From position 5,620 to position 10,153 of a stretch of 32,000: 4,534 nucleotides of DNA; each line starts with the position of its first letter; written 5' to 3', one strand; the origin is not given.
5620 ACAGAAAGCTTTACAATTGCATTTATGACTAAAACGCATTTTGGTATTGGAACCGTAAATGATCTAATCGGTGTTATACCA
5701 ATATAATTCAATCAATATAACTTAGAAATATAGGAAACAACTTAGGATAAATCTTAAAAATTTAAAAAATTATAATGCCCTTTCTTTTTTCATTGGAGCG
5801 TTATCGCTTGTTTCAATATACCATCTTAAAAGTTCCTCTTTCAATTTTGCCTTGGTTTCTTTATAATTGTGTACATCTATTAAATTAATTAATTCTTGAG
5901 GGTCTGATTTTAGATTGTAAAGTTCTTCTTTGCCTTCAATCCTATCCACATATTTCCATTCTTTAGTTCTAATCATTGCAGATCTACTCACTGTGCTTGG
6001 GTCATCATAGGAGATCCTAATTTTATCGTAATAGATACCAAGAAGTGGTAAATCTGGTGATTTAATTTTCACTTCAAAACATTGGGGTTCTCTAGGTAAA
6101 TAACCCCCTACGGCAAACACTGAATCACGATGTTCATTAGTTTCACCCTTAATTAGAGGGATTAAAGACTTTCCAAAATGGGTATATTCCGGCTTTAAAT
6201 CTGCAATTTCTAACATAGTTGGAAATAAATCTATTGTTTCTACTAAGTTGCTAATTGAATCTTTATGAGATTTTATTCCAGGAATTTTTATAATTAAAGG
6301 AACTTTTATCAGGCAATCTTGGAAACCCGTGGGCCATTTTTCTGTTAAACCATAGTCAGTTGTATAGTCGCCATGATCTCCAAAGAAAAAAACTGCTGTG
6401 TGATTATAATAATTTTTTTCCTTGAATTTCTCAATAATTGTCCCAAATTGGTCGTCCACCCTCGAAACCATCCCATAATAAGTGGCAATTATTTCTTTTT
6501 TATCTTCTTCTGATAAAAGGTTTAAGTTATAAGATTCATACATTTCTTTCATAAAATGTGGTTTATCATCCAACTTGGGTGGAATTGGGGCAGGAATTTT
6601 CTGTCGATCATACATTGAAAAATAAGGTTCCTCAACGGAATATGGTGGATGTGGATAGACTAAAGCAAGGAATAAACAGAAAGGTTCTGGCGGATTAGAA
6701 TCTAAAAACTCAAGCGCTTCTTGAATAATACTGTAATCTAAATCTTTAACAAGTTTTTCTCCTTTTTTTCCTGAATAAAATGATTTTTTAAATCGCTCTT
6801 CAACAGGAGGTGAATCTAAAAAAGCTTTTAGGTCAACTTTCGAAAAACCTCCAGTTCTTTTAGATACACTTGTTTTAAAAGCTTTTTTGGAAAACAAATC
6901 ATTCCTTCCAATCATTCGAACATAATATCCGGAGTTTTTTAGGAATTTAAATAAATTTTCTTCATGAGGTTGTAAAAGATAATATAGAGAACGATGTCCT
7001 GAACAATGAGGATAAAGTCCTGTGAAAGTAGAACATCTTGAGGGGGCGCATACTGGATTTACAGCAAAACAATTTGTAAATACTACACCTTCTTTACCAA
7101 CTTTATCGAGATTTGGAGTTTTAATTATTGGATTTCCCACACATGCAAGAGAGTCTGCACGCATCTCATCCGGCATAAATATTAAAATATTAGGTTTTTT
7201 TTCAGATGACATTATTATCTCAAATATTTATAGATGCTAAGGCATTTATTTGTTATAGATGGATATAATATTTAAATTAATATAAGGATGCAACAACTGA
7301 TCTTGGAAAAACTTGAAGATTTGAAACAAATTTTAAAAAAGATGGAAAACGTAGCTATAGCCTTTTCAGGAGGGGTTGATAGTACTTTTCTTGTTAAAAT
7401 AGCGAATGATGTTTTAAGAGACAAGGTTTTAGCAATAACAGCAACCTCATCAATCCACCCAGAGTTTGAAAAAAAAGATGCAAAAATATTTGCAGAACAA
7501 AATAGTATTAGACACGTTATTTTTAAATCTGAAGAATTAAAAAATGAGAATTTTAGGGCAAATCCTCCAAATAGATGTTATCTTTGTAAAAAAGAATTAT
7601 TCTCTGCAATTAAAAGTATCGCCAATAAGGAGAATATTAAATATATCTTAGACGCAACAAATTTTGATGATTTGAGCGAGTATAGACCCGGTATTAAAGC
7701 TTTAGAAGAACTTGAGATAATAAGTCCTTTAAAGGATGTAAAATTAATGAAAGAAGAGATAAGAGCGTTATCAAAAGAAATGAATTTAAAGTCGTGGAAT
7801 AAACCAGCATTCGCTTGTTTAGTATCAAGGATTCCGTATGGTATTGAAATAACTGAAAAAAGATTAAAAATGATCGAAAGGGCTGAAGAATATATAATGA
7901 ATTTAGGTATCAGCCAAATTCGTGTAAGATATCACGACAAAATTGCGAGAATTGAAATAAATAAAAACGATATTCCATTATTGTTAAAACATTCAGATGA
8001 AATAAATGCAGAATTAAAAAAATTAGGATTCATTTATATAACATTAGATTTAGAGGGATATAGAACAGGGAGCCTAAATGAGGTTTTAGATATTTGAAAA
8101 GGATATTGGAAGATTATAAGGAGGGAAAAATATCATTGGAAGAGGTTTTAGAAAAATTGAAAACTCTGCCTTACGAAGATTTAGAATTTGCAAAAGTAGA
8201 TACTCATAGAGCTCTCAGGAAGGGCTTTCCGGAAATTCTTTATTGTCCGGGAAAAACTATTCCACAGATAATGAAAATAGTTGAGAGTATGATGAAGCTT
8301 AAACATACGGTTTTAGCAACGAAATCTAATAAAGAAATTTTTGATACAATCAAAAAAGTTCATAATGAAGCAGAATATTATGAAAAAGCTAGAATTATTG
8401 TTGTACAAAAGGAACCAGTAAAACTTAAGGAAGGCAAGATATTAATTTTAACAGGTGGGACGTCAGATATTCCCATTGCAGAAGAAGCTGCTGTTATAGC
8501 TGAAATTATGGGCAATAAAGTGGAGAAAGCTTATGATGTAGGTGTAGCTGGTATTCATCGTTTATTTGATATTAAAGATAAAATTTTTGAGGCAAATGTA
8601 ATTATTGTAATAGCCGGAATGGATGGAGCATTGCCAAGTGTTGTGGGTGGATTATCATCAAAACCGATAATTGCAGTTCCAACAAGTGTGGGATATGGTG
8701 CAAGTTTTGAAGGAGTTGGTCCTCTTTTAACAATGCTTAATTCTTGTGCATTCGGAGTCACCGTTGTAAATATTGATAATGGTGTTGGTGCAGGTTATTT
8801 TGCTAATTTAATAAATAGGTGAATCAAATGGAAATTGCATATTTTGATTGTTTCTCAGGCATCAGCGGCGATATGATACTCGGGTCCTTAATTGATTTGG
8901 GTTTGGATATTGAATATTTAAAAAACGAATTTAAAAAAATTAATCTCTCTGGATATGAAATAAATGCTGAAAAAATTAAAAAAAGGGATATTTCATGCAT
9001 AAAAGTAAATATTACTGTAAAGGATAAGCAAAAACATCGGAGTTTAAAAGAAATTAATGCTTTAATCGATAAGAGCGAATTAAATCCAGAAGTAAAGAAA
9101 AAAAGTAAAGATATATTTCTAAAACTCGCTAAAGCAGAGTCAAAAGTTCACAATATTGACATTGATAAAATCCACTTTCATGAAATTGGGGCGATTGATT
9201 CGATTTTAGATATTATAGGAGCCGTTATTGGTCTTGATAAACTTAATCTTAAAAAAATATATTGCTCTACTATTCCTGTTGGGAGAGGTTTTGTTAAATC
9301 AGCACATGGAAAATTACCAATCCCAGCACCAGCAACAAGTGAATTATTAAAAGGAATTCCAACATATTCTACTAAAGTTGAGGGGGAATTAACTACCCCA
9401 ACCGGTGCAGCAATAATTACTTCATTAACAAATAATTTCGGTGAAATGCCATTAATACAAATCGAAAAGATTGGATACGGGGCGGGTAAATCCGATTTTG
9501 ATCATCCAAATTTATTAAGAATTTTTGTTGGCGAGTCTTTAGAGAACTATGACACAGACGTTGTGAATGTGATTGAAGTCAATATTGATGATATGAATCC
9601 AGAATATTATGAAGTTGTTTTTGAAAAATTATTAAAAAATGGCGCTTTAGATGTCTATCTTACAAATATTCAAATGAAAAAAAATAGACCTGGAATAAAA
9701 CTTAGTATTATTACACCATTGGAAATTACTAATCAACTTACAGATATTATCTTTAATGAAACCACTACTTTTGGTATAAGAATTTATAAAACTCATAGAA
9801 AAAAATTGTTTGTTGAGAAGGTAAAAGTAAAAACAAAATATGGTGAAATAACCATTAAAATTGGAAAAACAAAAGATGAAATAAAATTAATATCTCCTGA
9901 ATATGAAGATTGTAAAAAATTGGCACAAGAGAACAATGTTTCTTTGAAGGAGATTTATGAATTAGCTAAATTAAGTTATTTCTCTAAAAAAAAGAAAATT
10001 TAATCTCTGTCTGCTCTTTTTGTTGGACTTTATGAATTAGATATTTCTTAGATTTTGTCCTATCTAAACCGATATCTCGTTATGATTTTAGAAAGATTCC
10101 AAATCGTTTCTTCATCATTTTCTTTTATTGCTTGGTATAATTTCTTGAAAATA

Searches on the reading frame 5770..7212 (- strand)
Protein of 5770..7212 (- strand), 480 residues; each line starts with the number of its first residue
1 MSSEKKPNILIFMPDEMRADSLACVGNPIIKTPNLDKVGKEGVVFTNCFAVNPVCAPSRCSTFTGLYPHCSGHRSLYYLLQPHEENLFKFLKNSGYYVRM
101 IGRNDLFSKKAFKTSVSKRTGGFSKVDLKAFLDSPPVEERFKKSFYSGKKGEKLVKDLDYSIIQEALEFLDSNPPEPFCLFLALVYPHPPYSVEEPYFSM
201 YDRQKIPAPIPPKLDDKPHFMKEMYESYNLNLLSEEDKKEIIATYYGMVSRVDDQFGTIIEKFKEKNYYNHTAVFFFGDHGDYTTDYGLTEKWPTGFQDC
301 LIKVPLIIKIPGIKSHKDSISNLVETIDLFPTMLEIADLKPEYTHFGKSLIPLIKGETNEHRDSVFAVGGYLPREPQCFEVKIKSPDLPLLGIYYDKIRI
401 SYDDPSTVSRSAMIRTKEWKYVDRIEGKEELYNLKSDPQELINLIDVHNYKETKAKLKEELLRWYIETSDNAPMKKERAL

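Call 9: search_protein_families(library=pfam, proteins=[window:5770-7212:-])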
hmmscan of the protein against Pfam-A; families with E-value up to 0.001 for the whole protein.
window:5770-7212:- (480 aa): 3 families
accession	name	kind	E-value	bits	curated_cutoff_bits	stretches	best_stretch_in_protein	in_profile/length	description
PF00884.28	Sulfatase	-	6e-47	160.9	25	1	7-338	1-300/301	Sulfatase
PF16347.10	SGSH_C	-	1.1e-17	65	29.3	2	302-366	16-81/154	N-sulphoglucosamine sulphohydrolase, C-terminal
PF01663.27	Phosphodiest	-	1e-06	29.1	23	0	248-281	187-220/342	Type I phosphodiesterase / nucleotide pyrophosphatase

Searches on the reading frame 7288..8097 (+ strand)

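Call 9: search_protein_families(library=pfam, proteins=[window:7288-8097:+])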
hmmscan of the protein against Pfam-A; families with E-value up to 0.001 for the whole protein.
window:7288-8097:+ (269 aa): 3 families
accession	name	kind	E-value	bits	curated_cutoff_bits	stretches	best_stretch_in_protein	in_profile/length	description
PF02540.23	NAD_synthase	-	1.9e-06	27.6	21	1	18-80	15-80/242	NAD synthase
PF01171.26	ATP_bind_3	-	2.6e-06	27.7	27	1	22-131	2-111/182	PP-loop family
PF00733.27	Asn_synthase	-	0.00023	21.4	21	1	18-86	16-86/354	Asparagine synthase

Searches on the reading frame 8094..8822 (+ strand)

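Call 9: search_protein_families(library=pfam, proteins=[window:8094-8822:+])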
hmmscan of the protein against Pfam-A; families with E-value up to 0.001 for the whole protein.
window:8094-8822:+ (242 aa): 1 family
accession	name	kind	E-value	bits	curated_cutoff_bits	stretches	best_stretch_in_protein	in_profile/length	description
PF00731.26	AIRC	-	5e-14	52.5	30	1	115-239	1-125/148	AIR carboxylase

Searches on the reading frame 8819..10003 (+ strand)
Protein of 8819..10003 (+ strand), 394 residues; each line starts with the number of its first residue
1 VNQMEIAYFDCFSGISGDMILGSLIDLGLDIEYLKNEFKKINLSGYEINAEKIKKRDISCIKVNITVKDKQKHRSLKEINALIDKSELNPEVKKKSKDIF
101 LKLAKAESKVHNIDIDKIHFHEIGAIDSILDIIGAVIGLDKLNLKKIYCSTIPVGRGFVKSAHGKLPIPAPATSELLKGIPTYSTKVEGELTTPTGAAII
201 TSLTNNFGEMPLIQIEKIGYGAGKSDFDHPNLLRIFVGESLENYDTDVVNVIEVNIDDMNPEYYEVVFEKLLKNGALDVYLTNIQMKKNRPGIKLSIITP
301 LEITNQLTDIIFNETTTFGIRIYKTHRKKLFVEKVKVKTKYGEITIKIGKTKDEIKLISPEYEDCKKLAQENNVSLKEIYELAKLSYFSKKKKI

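Call 9: search_protein_families(library=pfam, proteins=[window:8819-10003:+])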
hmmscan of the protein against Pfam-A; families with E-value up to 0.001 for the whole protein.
window:8819-10003:+ (394 aa): 1 family
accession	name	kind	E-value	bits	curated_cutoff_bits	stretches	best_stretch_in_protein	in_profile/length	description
PF01969.22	Ni_insertion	-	2.8e-148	494.5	22.1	1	7-380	1-375/375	Nickel insertion protein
